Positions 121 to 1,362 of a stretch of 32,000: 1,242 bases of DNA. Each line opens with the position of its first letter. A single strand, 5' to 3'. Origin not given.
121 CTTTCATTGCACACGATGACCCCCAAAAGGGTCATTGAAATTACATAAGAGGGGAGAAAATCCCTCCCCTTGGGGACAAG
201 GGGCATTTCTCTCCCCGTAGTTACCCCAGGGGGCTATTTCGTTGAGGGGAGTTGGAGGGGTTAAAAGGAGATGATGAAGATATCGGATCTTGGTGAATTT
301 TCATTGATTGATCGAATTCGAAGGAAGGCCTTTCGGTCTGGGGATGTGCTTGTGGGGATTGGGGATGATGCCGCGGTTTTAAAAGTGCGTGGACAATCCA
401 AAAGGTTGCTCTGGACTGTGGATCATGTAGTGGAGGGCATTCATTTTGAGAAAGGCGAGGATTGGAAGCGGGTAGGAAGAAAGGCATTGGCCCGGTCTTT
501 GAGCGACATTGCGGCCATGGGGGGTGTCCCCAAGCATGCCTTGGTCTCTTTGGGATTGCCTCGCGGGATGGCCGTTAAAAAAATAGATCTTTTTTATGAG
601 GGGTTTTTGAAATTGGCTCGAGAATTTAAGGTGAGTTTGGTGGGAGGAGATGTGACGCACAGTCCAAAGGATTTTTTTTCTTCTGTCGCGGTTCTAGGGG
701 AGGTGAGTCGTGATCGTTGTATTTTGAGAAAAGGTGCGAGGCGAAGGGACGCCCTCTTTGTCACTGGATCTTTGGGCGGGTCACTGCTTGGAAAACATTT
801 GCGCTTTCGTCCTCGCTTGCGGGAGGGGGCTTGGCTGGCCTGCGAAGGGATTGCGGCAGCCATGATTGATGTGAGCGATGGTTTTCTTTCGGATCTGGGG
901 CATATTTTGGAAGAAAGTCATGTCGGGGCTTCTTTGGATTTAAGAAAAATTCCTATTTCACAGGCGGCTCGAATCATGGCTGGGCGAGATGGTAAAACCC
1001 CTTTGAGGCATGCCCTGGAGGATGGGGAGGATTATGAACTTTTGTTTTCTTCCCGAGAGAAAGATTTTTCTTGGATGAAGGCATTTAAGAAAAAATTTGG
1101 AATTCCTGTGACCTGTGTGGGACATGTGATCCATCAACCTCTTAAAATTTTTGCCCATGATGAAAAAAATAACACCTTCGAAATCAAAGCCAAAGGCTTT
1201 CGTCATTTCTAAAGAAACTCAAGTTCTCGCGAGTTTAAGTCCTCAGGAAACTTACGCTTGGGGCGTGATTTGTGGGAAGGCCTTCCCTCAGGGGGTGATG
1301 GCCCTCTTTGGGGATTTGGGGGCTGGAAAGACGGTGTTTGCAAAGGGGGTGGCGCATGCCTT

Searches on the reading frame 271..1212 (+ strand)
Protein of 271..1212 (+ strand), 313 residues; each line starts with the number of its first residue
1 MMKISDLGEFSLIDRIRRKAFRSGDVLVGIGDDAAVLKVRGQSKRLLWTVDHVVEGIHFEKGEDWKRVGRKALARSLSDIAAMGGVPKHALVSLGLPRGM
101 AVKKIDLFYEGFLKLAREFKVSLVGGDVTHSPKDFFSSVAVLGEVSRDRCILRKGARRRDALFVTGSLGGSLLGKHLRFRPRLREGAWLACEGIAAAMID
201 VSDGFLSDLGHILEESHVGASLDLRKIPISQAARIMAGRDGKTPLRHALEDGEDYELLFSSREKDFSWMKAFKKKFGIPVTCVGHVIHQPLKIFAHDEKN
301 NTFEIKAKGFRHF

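Call 33: list_cluster_members(proteins=[window:271-1212:+, window:1648-2325:+, window:2329-3456:+, window:4785-5780:+, window:5770-6915:+, window:8750-9529:+, window:9597-10361:-, window:19112-19663:-, window:23218-23979:+, window:26182-27210:-])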
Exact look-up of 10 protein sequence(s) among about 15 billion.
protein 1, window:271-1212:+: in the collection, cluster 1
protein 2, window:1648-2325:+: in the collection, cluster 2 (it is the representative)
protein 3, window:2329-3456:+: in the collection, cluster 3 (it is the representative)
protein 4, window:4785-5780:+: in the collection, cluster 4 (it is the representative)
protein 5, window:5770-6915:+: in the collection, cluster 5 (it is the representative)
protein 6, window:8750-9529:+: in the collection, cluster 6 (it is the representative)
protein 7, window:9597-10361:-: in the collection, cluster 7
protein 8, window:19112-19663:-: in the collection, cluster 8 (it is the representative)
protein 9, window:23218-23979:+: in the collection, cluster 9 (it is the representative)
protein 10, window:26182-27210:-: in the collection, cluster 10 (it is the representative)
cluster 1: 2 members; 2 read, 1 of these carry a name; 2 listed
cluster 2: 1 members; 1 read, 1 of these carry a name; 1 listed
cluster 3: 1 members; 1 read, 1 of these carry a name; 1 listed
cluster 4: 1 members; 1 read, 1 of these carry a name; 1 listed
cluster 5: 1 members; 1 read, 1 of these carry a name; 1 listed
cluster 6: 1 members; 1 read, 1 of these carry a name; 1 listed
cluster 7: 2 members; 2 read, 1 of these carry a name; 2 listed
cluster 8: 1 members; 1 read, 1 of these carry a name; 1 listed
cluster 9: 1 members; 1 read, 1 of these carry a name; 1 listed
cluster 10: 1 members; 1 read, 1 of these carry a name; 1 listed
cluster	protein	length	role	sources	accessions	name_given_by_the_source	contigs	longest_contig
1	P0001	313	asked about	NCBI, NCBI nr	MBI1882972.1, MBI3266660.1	MAG: thiamine-phosphate kinase [Chlamydiae bacterium] | thiamine-phosphate kinase [Chlamydiota bacterium]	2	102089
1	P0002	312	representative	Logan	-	-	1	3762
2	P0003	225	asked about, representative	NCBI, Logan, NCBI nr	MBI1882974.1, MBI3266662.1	MAG: tRNA (adenosine(37)-N6)-threonylcarbamoyltransferase complex dimerization subunit ... | tRNA (adenosine(37)-N6)-threonylcarbamoyltransferase complex dimerization subunit type 1 ...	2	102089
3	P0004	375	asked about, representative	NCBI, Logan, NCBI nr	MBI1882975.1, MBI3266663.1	MAG: alanine racemase [Chlamydiae bacterium] | alanine racemase [Chlamydiota bacterium]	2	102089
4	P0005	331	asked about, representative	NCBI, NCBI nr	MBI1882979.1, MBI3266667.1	MAG: hypothetical protein HYS08_02100 [Chlamydiae bacterium] | hypothetical protein [Chlamydiota bacterium]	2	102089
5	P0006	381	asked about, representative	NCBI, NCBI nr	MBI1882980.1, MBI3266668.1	MAG: alpha/beta hydrolase [Chlamydiae bacterium] | alpha/beta hydrolase [Chlamydiota bacterium]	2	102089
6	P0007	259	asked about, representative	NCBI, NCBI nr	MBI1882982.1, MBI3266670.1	MAG: glycerophosphodiester phosphodiesterase [Chlamydiae bacterium] | glycerophosphodiester phosphodiesterase [Chlamydiota bacterium]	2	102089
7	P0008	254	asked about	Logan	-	-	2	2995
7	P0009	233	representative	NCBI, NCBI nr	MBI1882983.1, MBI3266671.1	MAG: CPBP family intramembrane metalloprotease [Chlamydiae bacterium] | CPBP family intramembrane metalloprotease [Chlamydiota bacterium]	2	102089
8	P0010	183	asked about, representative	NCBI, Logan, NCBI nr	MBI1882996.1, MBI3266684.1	MAG: LemA family protein [Chlamydiae bacterium] | LemA family protein [Chlamydiota bacterium]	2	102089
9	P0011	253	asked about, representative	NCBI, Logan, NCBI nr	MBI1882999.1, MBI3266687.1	MAG: slipin family protein [Chlamydiae bacterium] | slipin family protein [Chlamydiota bacterium]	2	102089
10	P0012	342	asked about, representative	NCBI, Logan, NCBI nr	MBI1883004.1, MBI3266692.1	MAG: LOG family protein [Chlamydiae bacterium] | LOG family protein [Chlamydiota bacterium]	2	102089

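Call 42: find_encoding_contigs(protein=P0001, flank=10000, max_places=6)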
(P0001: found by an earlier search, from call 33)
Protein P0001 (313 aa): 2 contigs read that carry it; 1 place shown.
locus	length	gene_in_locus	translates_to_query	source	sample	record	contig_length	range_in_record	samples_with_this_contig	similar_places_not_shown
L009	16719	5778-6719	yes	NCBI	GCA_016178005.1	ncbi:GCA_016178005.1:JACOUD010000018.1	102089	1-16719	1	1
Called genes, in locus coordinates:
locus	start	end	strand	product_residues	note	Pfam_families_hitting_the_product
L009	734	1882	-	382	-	PF00899:ThiF, PF00581:Rhodanese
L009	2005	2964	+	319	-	PF00248:Aldo_ket_red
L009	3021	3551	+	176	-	PF00080:Sod_Cu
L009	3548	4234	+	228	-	PF13500:AAA_26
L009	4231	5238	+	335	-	PF02517:Rce1-like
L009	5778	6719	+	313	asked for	PF02769:AIRS_C (faint), PF00586:AIRS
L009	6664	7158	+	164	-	PF02367:TsaE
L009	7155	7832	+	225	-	PF00814:TsaD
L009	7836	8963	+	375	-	PF01168:Ala_racemase_N, PF00842:Ala_racemase_C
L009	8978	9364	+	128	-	PF01042:Ribonuc_L-PSP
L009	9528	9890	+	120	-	-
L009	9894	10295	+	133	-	PF22091:DUF6941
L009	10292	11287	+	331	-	-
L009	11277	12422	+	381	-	PF06500:FrsA-like, PF00561:Abhydrolase_1 (faint), PF01738:DLH (faint), PF12146:Hydrolase_4, PF02129:Peptidase_S15 (faint), PF20408:Abhydrolase_11 (faint)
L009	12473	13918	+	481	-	PF00370:FGGY_N, PF02782:FGGY_C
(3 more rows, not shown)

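Call 43: find_encoding_contigs(protein=P0012, flank=10000, max_places=6)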
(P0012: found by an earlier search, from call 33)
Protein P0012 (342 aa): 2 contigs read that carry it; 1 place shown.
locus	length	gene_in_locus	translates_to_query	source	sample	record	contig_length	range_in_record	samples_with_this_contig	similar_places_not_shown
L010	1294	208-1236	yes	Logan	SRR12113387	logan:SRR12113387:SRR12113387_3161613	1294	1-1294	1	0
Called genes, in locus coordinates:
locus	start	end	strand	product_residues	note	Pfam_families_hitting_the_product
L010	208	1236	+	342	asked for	PF18306:LDcluster4, PF03641:Lysine_decarbox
